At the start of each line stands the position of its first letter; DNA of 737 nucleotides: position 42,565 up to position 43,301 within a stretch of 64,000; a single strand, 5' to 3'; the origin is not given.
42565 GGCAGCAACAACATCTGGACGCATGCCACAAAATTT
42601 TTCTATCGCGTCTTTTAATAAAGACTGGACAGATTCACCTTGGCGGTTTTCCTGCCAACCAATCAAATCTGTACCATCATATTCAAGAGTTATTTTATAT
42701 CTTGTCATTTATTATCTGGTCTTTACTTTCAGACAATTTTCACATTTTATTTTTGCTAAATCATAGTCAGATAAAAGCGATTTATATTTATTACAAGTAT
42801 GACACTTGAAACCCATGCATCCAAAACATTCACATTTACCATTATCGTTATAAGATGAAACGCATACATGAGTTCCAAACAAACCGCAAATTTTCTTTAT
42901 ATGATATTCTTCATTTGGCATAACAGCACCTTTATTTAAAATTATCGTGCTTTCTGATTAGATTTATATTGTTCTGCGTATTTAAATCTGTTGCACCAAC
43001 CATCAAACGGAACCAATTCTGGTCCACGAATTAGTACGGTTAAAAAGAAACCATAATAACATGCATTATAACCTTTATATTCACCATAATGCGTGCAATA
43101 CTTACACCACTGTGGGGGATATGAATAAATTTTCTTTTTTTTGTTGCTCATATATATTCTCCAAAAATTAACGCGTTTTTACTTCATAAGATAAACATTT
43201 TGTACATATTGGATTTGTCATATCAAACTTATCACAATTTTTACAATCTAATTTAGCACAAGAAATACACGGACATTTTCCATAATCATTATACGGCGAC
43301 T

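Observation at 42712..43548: Tandem family of small Cys-rich proteins (a fused A+B gene followed by separate A and B genes) inserted into the def-fmt-truA operon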

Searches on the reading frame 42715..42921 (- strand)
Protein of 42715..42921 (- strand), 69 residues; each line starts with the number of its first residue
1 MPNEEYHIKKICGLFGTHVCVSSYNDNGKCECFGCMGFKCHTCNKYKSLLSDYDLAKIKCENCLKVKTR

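Call 5: search_protein_families(library=pfam, proteins=[window:42715-42921:-], max_evalue=10)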
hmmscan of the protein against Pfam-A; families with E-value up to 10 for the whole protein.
seq(69 aa): 0 families

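Call 6: search_protein_families(library=ncbifam, proteins=[window:42715-42921:-], max_evalue=10)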
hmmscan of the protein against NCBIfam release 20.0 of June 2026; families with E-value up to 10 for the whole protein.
seq(69 aa): 0 families

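Call 7: search_protein_families(library=phrogs, proteins=[window:42715-42921:-], max_evalue=10)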
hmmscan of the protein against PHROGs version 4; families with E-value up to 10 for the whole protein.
seq(69 aa): 0 families
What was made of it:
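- Tried and rejected: Pfam, NCBIfam and PHROGs on the three window proteins gave nothing significant (calls 5-7).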

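Call 30: find_homologous_proteins(query=A2, max_evalue=0.01)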
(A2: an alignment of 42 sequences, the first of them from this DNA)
Query A2 (42 sequences) (69 aa, profile of the alignment): 10 proteins with E <= 0.01 among 53 candidates.
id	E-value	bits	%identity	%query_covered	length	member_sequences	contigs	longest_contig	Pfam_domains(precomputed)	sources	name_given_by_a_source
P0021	2.6e-13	67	91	100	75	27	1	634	-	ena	-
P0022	1.2e-8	52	-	-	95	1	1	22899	-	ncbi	-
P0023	2.7e-7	48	30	57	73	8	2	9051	-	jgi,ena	jgi:hypothetical protein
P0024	4.5e-7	47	-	-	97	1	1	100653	-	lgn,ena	-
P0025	4.8e-7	47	63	12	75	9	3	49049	-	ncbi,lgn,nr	ncbi:MAG: hypothetical protein IJN91_03780 [Alphaproteobacteria bacterium]|nr:hypothetical protein [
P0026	5.2e-7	47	-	-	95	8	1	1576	-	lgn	-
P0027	9.4e-7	46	-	-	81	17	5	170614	-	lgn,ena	-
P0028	1.4e-6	46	-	-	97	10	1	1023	-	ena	-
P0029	5.2e-6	44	-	-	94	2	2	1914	-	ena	-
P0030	8.2e-6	43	37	58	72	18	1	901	-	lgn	-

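Call 42: search_solved_structures(query=A2, max_evalue=10)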
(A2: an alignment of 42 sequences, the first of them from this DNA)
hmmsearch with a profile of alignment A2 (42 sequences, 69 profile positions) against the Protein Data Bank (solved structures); distinct sequences matched with E-value up to 10: 4.
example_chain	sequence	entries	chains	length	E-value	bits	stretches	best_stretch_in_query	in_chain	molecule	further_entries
6fnd_B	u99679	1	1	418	0.37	13.9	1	22-66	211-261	Apical complex lysine methyltransferase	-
6fnd_A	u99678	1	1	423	0.38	13.8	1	22-66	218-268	Apical complex lysine methyltransferase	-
6fnd_C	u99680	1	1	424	0.38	13.8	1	22-66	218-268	Apical complex lysine methyltransferase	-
6fnd_D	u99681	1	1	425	0.38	13.8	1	22-66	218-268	Apical complex lysine methyltransferase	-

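Call 44: search_protein_families(library=pfam, alignment_id=A2, max_evalue=1)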
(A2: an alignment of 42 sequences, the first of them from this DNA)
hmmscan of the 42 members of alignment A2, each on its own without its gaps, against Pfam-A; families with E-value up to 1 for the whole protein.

A. member 1, seq(69 aa): 0 families

B. families by the number of members that match (of 42 scanned): 10 families
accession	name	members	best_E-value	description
PF18892.5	DUF5651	2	0.0091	Family of unknown function (DUF5651)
PF04810.20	zf-Sec23_Sec24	1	0.0062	Sec23/Sec24 zinc finger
PF22586.1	ANCHR-like_BBOX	1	0.012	ANCHR-like B-box zinc-binding domain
PF14569.12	zf-UDP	1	0.029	Zinc-binding RING-finger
PF05515.16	Viral_NABP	1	0.045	Viral nucleic acid binding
PF23286.1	LRR_13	1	0.27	Disease resistance protein RPS4B-like, leucine-rich repeats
PF16126.11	DUF4838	1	0.31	Domain of unknown function (DUF4838)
PF14835.12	zf-RING_6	1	0.59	zf-RING of BARD1-type protein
PF03854.20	zf-P11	1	0.63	P-11 zinc finger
PF14495.11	Cytochrom_C550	1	0.87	Cytochrome c-550 domain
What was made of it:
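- On Zinc ribbon / RING-like fingers (module B): Calls 5, 42 and 44 give no significant sequence match.
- Closest known: Double-zinc, cross-braced fingers. Same: Individual members give weak Pfam noise to RING, B-box and Sec23-type fingers (call 44).
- B gives only weak RING, B-box and zinc-finger noise in Pfam (call 44).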

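Call 63: find_encoding_contigs(protein=P0024, flank=4000, max_places=3)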
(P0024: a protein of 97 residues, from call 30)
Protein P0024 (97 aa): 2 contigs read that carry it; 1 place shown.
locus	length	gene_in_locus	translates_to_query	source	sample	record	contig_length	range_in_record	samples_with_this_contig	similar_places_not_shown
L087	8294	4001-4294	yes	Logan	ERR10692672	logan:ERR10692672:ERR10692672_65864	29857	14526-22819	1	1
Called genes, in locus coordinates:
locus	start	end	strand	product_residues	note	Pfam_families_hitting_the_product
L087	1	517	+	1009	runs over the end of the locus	PF00873:ACR_tran, PF03176:MMPL (weak)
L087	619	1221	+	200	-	PF12710:HAD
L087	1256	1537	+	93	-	-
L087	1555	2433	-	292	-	PF02646:RmuC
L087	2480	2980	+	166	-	PF01327:Pep_deformylase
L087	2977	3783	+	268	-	PF00551:Formyl_trans_N, PF02911:Formyl_trans_C (faint)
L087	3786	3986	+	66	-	-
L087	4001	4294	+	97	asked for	-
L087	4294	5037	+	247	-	PF01416:PseudoU_synth_1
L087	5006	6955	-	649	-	PF13567:DUF4131, PF03772:Competence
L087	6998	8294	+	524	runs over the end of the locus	PF06418:CTP_synth_N, PF00117:GATase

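Call 65: search_protein_representatives(alignment_id=A6)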
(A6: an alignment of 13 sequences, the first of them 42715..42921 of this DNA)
Query: 13 sequences, 85 profile positions. Proteins with E-value up to 0.001 (for the whole library): 22; up to 1e-10: 3; up to 1e-30: 0. The best 22 are listed.
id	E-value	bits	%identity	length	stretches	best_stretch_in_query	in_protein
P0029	3.6e-25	104.0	-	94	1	1-85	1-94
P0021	5.2e-13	65.1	-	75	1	1-70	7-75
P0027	6.1e-13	64.8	-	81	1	7-75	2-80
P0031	1.1e-08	51.2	-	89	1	1-85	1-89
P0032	1.2e-07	47.9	-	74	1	9-76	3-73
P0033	1.4e-07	47.7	-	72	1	9-75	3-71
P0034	1.1e-06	44.8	-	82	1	6-70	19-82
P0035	4.9e-06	42.7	-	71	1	9-69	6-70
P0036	5.1e-06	42.7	-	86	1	7-78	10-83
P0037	6.2e-06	42.4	-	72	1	9-75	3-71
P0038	1.3e-05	41.4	-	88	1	7-69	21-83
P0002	1.3e-05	41.4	-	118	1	5-70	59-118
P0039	2.4e-05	40.5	-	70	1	2-66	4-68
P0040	2.9e-05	40.2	-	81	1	7-66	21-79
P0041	8.6e-05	38.7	-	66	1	10-75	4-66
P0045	6.5e-04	35.9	-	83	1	7-69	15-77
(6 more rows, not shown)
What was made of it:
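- All are 66-118 aa (call 65).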

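Call 70: predict_structure(alignment_id=A7)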
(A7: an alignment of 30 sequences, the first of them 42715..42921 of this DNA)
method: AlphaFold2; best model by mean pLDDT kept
length: 69 residues; sequences in the alignment: 30
mean_pLDDT: 62.5   pTM: 0.44
mean pLDDT of the five models: 62.5, 61.9, 57.3, 56.7, 55.8
residues with pLDDT >= 90: 0; 70-90: 26; 50-70: 26; < 50: 17
segments of 3 or more residues with pLDDT < 50: 1-4, 56-58, 60-69
pLDDT, mean of each block of 10 residues (from residue 1): 57 77 78 63 62 54 43
secondary structure, 60 per line:
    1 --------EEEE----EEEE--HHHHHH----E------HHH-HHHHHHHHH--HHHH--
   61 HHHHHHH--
elements in order: E9-12 E17-20 H23-28 H44-52 H55-58 H61-67
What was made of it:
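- Tried and rejected: AlphaFold2 of B with 30 rows gave pLDDT 62.5 (call 70).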

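Call 75: fold_search(model_id=the predicted structure, library=pdb)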
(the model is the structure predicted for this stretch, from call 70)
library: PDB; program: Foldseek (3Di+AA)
matches with E <= 10: 0; with E <= 0.001: 0
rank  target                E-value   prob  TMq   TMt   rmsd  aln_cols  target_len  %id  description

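Call 81: search_protein_families(library=padloc, proteins=[window:42715-42921:-], max_evalue=1)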
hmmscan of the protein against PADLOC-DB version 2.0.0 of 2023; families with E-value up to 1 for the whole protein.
seq(69 aa): 0 families
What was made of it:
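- On Known anti-phage defence or phage protein families: PADLOC gives no relevant hit (call 81).
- PADLOC and PHROGs give no match (calls 7, 81).
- Tried and rejected: PADLOC gave nothing (call 81).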

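Call 101: find_encoding_contigs(protein=P0045, flank=4000, max_places=3)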
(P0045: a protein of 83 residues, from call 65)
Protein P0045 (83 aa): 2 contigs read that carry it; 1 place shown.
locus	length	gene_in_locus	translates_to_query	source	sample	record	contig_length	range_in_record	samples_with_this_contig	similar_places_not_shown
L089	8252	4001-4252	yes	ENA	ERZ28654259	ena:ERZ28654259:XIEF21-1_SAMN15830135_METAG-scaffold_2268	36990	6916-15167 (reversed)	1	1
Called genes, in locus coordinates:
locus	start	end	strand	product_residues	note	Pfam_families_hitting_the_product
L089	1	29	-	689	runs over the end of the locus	PF00580:UvrD-helicase, PF01443:Viral_helicase1 (faint), PF13245:AAA_19, PF13604:AAA_30 (faint), PF13361:UvrD_C, PF13538:UvrD_C_2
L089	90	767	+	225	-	PF00929:RNase_T, PF13482:RNase_H_2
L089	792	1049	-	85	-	-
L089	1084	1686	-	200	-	PF12710:HAD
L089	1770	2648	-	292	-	PF02646:RmuC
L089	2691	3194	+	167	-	PF01327:Pep_deformylase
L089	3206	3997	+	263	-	PF00551:Formyl_trans_N, PF02911:Formyl_trans_C (faint)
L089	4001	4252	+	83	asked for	-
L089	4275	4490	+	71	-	-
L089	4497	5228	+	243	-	PF01416:PseudoU_synth_1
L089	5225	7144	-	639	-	PF13567:DUF4131, PF03772:Competence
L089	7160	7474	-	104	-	PF12647:RNHCP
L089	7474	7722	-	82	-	PF10073:GapR_DNA-bd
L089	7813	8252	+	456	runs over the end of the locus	PF00224:PK, PF02887:PK_C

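Call 102: find_encoding_contigs(protein=P0036, flank=4000, max_places=3)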
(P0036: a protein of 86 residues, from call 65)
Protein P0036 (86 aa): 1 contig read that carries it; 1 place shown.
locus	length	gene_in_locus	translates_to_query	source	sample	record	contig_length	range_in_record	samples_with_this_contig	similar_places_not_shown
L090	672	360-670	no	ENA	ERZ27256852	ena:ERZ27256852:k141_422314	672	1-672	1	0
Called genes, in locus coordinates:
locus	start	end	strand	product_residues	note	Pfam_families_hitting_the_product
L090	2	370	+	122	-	?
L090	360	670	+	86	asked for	?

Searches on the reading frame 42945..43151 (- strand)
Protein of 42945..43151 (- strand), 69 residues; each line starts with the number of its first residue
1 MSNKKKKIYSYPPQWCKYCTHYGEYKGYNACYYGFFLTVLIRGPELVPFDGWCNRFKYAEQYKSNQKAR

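Call 5: search_protein_families(library=pfam, proteins=[window:42945-43151:-], max_evalue=10)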
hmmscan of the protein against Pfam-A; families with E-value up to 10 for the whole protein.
seq(69 aa): 0 families

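Call 6: search_protein_families(library=ncbifam, proteins=[window:42945-43151:-], max_evalue=10)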
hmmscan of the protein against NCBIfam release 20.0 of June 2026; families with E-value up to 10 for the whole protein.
seq(69 aa): 0 families

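Call 7: search_protein_families(library=phrogs, proteins=[window:42945-43151:-], max_evalue=10)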
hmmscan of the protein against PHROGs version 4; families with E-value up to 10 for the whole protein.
seq(69 aa): 1 family
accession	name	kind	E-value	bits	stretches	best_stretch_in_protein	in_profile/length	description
phrog_1664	-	unknown function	9.7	7.8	1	13-33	36-56/80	-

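Call 28: find_homologous_proteins(query=A1, max_evalue=0.01)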
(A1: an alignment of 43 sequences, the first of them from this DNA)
Query A1 (43 sequences) (69 aa, profile of the alignment): 18 proteins with E <= 0.01 among 64 candidates.
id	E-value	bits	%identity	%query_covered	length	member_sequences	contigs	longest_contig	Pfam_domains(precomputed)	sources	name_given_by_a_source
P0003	1.3e-27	113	37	84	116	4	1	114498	-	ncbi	-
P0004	3.5e-25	106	30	93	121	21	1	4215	-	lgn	-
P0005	1.6e-23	100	31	74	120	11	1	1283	-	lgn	-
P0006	2.5e-23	100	35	97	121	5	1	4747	-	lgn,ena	-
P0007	3.1e-22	96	33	74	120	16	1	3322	-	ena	-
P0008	3.4e-22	96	27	93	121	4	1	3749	-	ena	-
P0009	3.1e-21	93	26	88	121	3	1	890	-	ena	-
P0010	6.4e-21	92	100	100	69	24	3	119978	-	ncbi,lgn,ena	-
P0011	1.4e-11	62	35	25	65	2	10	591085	-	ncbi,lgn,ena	-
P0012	1.8e-10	58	34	42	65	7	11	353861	-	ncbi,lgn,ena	-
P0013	7.6e-10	56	21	80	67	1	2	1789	-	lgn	-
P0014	9.0e-10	56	-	-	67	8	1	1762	-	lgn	-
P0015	5.1e-9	54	32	28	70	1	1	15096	-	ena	-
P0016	5.5e-9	54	22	62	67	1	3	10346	-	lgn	-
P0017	8.0e-9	53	25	87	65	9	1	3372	-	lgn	-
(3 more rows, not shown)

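Call 41: search_solved_structures(query=A1, max_evalue=10)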
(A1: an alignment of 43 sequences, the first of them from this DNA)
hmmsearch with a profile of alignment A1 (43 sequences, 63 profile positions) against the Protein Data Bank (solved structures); distinct sequences matched with E-value up to 10: 2.
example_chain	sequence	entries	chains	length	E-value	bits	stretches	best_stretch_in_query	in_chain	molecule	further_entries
9h91_4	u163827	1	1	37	0.11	15.7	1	1-29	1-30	50S ribosomal protein L36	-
2jox_A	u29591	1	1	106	5.7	10.2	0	7-23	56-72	Churchill protein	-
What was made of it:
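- No hit to any zinc-ribbon or ribosomal family is significant (calls 5, 6, 41, 42, 44).
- Tried and rejected: PDB sequence searches with the A and B profiles gave nothing significant (calls 41, 42).
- The best, non-significant, PDB hit of the A profile is ribosomal protein L36 (E 0.11, call 41).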

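Call 45: search_protein_families(library=pfam, alignment_id=A1, max_evalue=1)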
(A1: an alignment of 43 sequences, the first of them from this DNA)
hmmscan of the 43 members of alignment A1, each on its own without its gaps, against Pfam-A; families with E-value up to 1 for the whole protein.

A. member 1, seq(69 aa): 0 families

B. families by the number of members that match (of 43 scanned): 24 families
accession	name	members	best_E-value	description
PF01355.22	HIPIP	3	5.2e-05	High potential iron-sulfur protein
PF12225.13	DUF5981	2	0.0026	Methylene-tetrahydrofolate reductase C terminal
PF23580.1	Znf_XAF1_N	2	0.043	XIAP-associated factor 1-like, N-terminal zinc finger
PF18524.6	HPIP_like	2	0.095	High potential iron-sulfur protein like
PF11781.13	Zn_ribbon_RRN7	2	0.15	Zinc-finger of RNA-polymerase I-specific TFIIB, Rrn7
PF25208.1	DUF7838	1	0.0062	Domain of unknown function (DUF7838)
PF13901.12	RH_dom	1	0.011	Rubicon Homology Domain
PF23225.1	zf-C2H2_7th_ZNF462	1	0.03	Zinc finger protein 462, seventh C2H2 zinc finger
PF22383.1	AVR-Pik_HID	1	0.036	AVR-Pik-like, HMA interaction domain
PF13408.12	Zn_ribbon_recom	1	0.038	Recombinase zinc beta ribbon domain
PF13248.11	Zn_ribbon_3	1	0.053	zinc-ribbon domain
PF22917.2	PRISE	1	0.075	PRISE-like Rossmann-fold domain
PF05201.20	GlutR_N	1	0.11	Glutamyl-tRNAGlu reductase, N-terminal domain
PF16164.10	VWA_N2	1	0.12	VWA N-terminal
PF20825.2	Saposin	1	0.13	Saposin-like domain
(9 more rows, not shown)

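Call 46: search_protein_families(library=pfam, proteins=[window:42945-43151:-], max_evalue=10)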
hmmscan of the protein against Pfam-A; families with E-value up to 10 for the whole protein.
seq(69 aa): 0 families
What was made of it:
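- The window's own A and AB give no Pfam, NCBIfam or PDB hit (calls 5, 6, 41, 46).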

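Call 64: find_encoding_contigs(protein=P0015, flank=4000, max_places=3)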
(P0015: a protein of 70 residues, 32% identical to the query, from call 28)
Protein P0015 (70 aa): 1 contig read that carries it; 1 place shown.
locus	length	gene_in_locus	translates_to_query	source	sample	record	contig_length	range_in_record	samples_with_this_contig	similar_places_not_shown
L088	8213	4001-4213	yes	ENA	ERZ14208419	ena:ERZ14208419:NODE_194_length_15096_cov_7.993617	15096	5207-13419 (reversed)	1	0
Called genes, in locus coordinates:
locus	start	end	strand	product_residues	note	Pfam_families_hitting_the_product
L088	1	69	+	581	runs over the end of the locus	?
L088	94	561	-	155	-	-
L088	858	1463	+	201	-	PF12710:HAD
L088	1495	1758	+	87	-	-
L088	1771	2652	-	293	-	PF02646:RmuC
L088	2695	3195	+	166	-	PF01327:Pep_deformylase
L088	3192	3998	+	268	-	PF00551:Formyl_trans_N, PF02911:Formyl_trans_C (faint)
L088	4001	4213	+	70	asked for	-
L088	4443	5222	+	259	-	PF01416:PseudoU_synth_1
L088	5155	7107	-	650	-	PF13567:DUF4131, PF03772:Competence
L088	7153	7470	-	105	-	PF12647:RNHCP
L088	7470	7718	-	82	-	PF10073:GapR_DNA-bd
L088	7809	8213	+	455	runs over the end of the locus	PF00224:PK, PF02887:PK_C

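Call 81: search_protein_families(library=padloc, proteins=[window:42945-43151:-], max_evalue=1)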
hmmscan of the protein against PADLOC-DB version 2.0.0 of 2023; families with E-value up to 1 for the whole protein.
seq(69 aa): 0 families
